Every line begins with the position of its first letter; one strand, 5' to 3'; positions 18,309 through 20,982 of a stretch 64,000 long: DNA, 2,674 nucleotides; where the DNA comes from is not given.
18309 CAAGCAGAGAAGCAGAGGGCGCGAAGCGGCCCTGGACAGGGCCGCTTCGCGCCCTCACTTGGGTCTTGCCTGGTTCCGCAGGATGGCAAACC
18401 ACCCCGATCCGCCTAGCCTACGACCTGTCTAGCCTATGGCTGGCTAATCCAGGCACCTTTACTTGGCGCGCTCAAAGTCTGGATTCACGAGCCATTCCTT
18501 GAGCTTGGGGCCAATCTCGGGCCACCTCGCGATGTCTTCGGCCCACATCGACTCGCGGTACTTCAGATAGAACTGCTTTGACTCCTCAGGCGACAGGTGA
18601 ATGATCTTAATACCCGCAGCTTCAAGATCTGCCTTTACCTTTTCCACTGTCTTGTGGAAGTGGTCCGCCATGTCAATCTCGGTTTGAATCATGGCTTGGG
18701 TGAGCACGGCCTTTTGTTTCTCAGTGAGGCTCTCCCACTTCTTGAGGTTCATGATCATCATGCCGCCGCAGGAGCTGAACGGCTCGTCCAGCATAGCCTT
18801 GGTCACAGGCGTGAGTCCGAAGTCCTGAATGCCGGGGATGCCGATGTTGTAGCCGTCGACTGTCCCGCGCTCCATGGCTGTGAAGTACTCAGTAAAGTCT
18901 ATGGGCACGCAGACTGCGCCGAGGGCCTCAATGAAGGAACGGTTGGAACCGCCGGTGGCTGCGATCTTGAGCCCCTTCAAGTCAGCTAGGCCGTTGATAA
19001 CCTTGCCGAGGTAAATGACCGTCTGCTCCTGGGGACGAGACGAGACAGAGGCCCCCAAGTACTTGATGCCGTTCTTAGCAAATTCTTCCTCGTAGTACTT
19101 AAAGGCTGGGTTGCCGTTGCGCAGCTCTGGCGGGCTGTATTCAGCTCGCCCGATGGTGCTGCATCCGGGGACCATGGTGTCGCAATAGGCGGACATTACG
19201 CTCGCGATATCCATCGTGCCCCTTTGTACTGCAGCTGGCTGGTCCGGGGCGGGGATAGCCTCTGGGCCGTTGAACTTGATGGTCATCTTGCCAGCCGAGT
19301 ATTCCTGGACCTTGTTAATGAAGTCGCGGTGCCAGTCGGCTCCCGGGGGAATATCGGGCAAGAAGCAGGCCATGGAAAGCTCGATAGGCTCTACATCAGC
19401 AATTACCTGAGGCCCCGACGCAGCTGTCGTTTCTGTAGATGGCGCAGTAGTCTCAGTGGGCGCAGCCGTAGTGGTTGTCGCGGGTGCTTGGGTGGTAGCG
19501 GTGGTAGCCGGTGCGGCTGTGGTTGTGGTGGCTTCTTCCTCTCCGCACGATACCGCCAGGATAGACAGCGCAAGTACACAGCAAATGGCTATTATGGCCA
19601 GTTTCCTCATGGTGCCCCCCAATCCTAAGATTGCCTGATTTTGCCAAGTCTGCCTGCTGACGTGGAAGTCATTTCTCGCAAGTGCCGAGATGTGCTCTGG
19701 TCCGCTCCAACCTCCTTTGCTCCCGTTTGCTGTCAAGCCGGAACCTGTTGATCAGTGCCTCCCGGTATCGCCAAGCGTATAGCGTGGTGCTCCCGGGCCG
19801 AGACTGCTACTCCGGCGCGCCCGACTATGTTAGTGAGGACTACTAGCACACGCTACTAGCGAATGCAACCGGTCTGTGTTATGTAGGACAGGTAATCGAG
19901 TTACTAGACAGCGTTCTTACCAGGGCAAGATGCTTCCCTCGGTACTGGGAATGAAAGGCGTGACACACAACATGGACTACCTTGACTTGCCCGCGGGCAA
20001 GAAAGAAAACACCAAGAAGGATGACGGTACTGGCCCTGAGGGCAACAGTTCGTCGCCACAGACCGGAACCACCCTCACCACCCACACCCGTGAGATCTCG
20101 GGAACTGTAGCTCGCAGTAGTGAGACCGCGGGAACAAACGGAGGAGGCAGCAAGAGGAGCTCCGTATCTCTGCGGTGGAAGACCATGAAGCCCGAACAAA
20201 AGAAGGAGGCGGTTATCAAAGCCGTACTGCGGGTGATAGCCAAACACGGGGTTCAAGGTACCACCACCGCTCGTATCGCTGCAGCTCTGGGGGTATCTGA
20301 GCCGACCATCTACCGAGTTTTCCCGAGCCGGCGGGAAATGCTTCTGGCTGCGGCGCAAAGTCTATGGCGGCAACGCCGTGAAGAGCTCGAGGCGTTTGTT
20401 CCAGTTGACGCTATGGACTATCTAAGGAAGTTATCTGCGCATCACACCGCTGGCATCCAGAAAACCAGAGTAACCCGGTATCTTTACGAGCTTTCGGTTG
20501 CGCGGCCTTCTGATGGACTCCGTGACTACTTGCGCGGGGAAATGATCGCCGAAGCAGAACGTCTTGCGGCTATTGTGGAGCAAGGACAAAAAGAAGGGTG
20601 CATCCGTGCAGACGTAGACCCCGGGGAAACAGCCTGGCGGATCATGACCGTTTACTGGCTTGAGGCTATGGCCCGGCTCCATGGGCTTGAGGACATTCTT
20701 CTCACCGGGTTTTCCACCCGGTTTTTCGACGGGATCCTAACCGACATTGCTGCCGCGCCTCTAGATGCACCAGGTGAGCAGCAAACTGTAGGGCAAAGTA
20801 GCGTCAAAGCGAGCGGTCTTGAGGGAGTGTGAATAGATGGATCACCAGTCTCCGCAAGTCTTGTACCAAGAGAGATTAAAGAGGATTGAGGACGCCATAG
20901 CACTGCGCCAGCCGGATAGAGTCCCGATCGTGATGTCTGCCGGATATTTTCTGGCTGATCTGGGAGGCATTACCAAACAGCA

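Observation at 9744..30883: Approximately 21 kb divergent catabolic supercluster of unusual composition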

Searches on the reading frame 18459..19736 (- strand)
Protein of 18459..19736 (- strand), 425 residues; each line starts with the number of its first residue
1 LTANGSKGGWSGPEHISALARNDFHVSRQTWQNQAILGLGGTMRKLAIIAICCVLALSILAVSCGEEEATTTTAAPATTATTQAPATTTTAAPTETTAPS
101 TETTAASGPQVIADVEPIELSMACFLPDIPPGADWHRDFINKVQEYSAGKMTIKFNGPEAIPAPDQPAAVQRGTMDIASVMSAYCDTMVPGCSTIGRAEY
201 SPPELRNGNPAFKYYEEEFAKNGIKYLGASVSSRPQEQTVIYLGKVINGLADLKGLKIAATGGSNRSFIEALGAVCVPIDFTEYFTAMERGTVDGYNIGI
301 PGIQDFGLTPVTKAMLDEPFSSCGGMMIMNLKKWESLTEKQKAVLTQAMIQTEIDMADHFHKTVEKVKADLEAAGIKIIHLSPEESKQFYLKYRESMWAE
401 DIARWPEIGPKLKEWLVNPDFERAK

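Call 3: search_protein_families(library=pfam, proteins=[window:18459-19736:-])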
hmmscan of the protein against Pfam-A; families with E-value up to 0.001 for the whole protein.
window:18459-19736:- (425 aa): 2 families
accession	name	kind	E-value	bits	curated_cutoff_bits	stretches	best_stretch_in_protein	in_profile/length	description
PF03480.18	DctP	-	1.3e-28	100.6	23.4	1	139-393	18-275/286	Bacterial extracellular solute-binding protein, family 7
PF21827.1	New_glue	-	2.8e-06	27.4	31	1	43-107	1-63/94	New glue protein family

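Call 10: search_protein_families(library=ncbifam, proteins=[window:18459-19736:-], max_evalue=0.01)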
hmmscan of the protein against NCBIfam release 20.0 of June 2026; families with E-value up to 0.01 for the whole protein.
window:18459-19736:- (425 aa): 2 families
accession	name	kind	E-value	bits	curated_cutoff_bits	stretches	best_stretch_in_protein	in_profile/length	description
NF037995.1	TRAP_S1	subfamily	1.3e-23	83.7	50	1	216-389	100-271/271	TRAP transporter substrate-binding protein DctP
TIGR00787.1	dctP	subfamily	4.2e-15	55.9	175.05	1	138-353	17-235/257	DctP family TRAP transporter solute-binding subunit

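Call 58: search_solved_structures(query=window:18459-19736:-, max_evalue=0.001)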
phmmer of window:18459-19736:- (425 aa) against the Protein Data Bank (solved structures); distinct sequences matched with E-value up to 0.001: 64 (the best 60 are shown).
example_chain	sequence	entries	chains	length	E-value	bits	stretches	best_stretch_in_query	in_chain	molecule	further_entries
4mnc_A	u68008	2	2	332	2.3e-22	82.6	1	139-414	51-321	TRAP dicarboxylate transporter-DctP subunit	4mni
4pe3_A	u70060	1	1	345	6.5e-12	48.2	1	131-417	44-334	TRAP dicarboxylate transporter-DctP subunit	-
8t9t_A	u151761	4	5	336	1.5e-10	43.7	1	138-393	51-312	Isethionate-binding periplasmic protein DctP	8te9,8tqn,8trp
4p47_A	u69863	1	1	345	3.3e-10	42.5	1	246-388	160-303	TRAP dicarboxylate transporter, DctP subunit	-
4n4u_A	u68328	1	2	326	2.8e-09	39.5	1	150-384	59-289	Putative ABC transporter periplasmic solute-binding protein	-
4n6d_A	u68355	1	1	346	2.2e-08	36.5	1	116-348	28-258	TRAP dicarboxylate transporter-DctP subunit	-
7bbr_A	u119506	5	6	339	2.9e-08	36.1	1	114-389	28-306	Putative TRAP transporter solute receptor DctP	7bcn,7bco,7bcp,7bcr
2xwk_A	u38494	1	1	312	6.4e-08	35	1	139-348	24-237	SIALIC ACID-BINDING PERIPLASMIC PROTEIN SIAP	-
4n8y_A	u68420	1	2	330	6.5e-08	35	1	245-384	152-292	Putative TRAP-type C4-dicarboxylate transport system, binding periplasmic protein (DctP su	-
4nn3_A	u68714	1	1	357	1.4e-07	33.8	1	204-384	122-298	TRAP dicarboxylate transporter, DctP subunit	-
4uab_A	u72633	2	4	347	1.7e-07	33.6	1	148-344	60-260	Twin-arginine translocation pathway signal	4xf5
3b50_A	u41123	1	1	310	2.5e-07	33.1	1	139-348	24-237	Sialic acid-binding periplasmic protein siaP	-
2cex_A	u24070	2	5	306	2.6e-07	33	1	139-348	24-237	PROTEIN HI0146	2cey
2xwi_A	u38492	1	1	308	2.6e-07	33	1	139-348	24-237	SIALIC ACID-BINDING PERIPLASMIC PROTEIN SIAP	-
2wyk_A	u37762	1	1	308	2.6e-07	33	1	139-348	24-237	SIALIC ACID-BINDING PERIPLASMIC PROTEIN SIAP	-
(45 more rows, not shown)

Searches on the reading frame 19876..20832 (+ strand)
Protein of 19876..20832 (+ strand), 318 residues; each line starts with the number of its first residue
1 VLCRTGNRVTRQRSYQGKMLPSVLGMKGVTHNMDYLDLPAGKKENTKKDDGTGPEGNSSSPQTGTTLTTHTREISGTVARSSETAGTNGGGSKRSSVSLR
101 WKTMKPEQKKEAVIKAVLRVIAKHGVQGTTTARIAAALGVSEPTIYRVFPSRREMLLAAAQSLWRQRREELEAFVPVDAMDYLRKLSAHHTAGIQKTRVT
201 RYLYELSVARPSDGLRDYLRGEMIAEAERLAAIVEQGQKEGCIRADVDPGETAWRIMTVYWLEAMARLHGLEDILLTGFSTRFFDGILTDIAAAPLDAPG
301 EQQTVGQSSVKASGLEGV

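Call 7: search_protein_families(library=pfam, proteins=[window:19876-20832:+])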
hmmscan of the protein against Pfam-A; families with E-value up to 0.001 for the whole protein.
window:19876-20832:+ (318 aa): 3 families
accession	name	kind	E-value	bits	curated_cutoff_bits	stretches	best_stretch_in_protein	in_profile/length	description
PF00440.29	TetR_N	-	1.3e-12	47.7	24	1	114-159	2-47/47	Bacterial regulatory proteins, tetR family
PF13384.12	HTH_23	-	7.9e-05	22.8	24.6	1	123-148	12-37/50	Homeodomain-like domain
PF16925.10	TetR_C_13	-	0.00012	22.9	27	1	213-260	39-86/109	Tetracyclin repressor-like, C-terminal domain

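Call 8: search_protein_families(library=ncbifam, proteins=[window:19876-20832:+])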
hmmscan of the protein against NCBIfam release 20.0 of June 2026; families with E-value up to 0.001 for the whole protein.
window:19876-20832:+ (318 aa): 12 families
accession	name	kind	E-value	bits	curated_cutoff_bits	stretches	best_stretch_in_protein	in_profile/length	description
NF007015.0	PRK09480.1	equivalog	2.6e-08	33.7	120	1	102-156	4-58/197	nucleoid occlusion factor SlmA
NF010319.1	PRK13756.1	equivalog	3.6e-08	33.5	265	1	109-171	3-65/199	tetracycline resistance transcriptional repressor TetR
TIGR03384.1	betaine_BetI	equivalog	3.9e-08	33.2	201.3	1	106-173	6-73/189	choline-binding transcriptional repressor BetI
NF001978.0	PRK00767.1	equivalog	1.3e-07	31.6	118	1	108-177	9-78/197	transcriptional regulator BetI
TIGR03613.1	RutR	equivalog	2.4e-07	30.8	368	1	107-250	7-150/202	pyrimidine utilization regulatory protein R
NF053878.1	FATransRegFadRBac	equivalog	2.5e-07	30.7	200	1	108-248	3-145/190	fatty acid metabolism transcriptional regulator FadR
NF050111.1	TransRegSACE7040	equivalog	7.2e-07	29.3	250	1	109-171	2-68/186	SACE_7040 family transcriptional regulator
NF011572.0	PRK14996.1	equivalog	7.9e-07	29.1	144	1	105-268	5-168/192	TetR family transcriptional regulator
TIGR03968.1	mycofact_TetR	equivalog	2.5e-05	23.9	224.9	1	105-158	6-59/190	mycofactocin system transcriptional regulator MftR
NF011584.0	PRK15008.1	equivalog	4.6e-05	23.3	230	1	107-181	17-95/212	HTH-type transcriptional regulator RutR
NF041196.1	ScbR_bind_reg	equivalog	9.2e-05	22.7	150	1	108-257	6-155/191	ScbR family autoregulator-binding transcription factor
NF007949.0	PRK10668.1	equivalog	0.00016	21.2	271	1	107-205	10-111/216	multidrug efflux transporter transcriptional repressor AcrR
